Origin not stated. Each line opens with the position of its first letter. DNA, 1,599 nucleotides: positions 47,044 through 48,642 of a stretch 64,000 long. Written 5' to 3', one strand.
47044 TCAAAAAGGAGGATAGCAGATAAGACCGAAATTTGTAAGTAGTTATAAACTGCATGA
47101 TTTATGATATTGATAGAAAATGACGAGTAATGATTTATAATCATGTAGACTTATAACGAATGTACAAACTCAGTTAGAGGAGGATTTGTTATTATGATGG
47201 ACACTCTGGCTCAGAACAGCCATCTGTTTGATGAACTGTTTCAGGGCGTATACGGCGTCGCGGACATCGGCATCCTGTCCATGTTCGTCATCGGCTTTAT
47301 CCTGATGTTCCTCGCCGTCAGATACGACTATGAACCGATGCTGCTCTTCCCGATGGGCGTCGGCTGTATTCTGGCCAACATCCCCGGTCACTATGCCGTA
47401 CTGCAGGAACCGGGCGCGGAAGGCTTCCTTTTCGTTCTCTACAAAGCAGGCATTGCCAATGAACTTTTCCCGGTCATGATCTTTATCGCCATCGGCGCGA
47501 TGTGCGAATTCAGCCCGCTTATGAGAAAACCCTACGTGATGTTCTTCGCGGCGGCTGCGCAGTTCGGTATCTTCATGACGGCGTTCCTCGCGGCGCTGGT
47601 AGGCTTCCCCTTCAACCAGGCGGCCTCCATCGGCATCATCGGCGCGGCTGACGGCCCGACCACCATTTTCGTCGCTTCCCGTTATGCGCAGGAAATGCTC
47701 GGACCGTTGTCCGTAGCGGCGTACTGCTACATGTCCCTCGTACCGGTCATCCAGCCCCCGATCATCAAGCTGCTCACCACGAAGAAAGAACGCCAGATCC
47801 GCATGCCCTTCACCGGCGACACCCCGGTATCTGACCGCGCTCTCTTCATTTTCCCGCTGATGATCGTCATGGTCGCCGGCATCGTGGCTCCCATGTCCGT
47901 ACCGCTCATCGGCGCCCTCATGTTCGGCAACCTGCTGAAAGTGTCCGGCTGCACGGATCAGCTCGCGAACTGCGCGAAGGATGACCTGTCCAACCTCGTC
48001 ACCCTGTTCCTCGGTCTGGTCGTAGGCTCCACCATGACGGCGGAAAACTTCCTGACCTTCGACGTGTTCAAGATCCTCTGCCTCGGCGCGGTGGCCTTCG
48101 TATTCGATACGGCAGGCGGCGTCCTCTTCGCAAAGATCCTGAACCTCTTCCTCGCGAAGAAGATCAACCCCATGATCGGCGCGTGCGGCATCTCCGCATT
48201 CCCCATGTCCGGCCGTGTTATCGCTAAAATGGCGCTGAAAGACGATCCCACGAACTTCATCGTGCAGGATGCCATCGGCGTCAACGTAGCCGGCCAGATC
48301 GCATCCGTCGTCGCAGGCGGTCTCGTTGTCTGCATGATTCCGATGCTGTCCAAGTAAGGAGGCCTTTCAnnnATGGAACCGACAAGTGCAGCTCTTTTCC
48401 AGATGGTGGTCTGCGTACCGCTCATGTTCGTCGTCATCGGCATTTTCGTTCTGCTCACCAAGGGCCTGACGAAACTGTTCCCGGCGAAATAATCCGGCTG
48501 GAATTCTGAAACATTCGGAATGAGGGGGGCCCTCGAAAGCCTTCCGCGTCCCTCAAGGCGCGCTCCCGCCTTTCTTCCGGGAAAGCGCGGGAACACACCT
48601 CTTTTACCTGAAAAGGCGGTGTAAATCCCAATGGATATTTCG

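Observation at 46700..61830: Array of OadB-like beta subunit + 39-aa OadG-anchor mini-peptide + Dcu-family transporter cassettes with no alpha or biotin-carrier subunit nearby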

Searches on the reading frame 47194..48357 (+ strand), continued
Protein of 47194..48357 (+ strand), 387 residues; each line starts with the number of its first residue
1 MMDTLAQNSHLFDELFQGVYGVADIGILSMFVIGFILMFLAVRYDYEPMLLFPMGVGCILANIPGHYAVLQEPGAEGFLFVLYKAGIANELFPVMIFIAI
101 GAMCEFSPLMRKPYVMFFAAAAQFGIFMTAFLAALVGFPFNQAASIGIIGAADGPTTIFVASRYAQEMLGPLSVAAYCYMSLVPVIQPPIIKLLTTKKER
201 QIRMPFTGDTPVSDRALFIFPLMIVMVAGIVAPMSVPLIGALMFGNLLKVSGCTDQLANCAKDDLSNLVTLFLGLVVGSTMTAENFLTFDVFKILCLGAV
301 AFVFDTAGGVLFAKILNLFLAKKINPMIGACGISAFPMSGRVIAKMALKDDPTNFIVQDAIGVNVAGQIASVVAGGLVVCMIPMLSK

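Call 73: find_encoding_contigs(protein=P0063, flank=8000, max_places=1)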
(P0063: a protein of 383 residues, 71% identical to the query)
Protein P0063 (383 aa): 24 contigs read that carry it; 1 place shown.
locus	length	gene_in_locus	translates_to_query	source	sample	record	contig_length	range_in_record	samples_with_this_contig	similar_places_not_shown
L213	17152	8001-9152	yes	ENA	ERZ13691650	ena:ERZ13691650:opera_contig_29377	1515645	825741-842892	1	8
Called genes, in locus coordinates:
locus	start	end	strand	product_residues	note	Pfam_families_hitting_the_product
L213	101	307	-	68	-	PF00403:HMA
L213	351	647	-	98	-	PF02583:Trns_repr_metal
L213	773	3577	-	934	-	PF00133:tRNA-synt_1, PF09334:tRNA-synt_1g, PF01406:tRNA-synt_1e (weak), PF08264:Anticodon_1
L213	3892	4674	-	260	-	PF22435:MRM3-like_sub_bind, PF08032:SpoU_sub_bind, PF00588:SpoU_methylase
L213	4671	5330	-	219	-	PF02254:TrkA_N, PF02080:TrkA_C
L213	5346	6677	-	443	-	PF02386:TrkH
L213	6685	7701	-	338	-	PF01070:FMN_dh, PF01645:Glu_synthase, PF00478:IMPDH (weak)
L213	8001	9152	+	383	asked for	PF03977:OAD_beta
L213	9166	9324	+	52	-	-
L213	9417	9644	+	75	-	-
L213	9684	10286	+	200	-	PF00881:Nitroreductase, PF14512:TM1586_NiRdase (weak)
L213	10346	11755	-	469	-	PF00375:SDF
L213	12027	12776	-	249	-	PF02463:SMC_N (weak), PF00005:ABC_tran, PF13166:AAA_13 (faint), PF13304:AAA_21 (weak)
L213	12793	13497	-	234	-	PF00528:BPD_transp_1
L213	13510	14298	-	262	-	PF00528:BPD_transp_1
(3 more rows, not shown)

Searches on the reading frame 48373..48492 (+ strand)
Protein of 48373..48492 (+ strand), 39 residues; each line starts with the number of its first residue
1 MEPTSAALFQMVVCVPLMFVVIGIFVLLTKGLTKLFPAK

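Call 3: search_protein_families(library=pfam, proteins=[window:48373-48492:+], max_evalue=0.01)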
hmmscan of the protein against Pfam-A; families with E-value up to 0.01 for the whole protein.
window:48373-48492:+ (39 aa): 0 families

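Call 4: search_protein_families(library=ncbifam, proteins=[window:48373-48492:+], max_evalue=0.01)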
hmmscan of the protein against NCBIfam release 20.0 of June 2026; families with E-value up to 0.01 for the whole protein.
window:48373-48492:+ (39 aa): 1 family
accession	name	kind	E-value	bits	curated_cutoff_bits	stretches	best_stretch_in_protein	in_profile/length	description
NF040909.1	OadG_rel_small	subfamily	0.0004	20.3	25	1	11-39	9-37/37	OadG-related small transporter subunit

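Call 55: search_protein_families(library=ncbifam, alignment_id=A3, max_evalue=0.01)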
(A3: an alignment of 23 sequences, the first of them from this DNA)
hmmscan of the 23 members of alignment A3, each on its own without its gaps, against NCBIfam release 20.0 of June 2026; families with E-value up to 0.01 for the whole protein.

A. member 1, seq(39 aa): 1 family
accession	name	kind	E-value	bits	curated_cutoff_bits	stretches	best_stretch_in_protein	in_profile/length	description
NF040909.1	OadG_rel_small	subfamily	0.0004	20.3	25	1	11-39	9-37/37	OadG-related small transporter subunit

B. families by the number of members that match (of 23 scanned): 2 families
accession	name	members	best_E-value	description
NF040909.1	OadG_rel_small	13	1.3e-06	OadG-related small transporter subunit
NF010694.0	PRK14094.1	1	0.0016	photosystem II reaction center protein PsbM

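Call 56: search_solved_structures(query=A3, max_evalue=10, show_alignments=2)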
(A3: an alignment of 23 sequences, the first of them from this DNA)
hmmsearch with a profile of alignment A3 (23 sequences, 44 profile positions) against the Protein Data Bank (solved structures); distinct sequences matched with E-value up to 10: 1.
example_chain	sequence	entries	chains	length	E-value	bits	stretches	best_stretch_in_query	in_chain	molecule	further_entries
7r4b_A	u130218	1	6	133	2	11.3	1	22-40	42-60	Chorismate mutase AroH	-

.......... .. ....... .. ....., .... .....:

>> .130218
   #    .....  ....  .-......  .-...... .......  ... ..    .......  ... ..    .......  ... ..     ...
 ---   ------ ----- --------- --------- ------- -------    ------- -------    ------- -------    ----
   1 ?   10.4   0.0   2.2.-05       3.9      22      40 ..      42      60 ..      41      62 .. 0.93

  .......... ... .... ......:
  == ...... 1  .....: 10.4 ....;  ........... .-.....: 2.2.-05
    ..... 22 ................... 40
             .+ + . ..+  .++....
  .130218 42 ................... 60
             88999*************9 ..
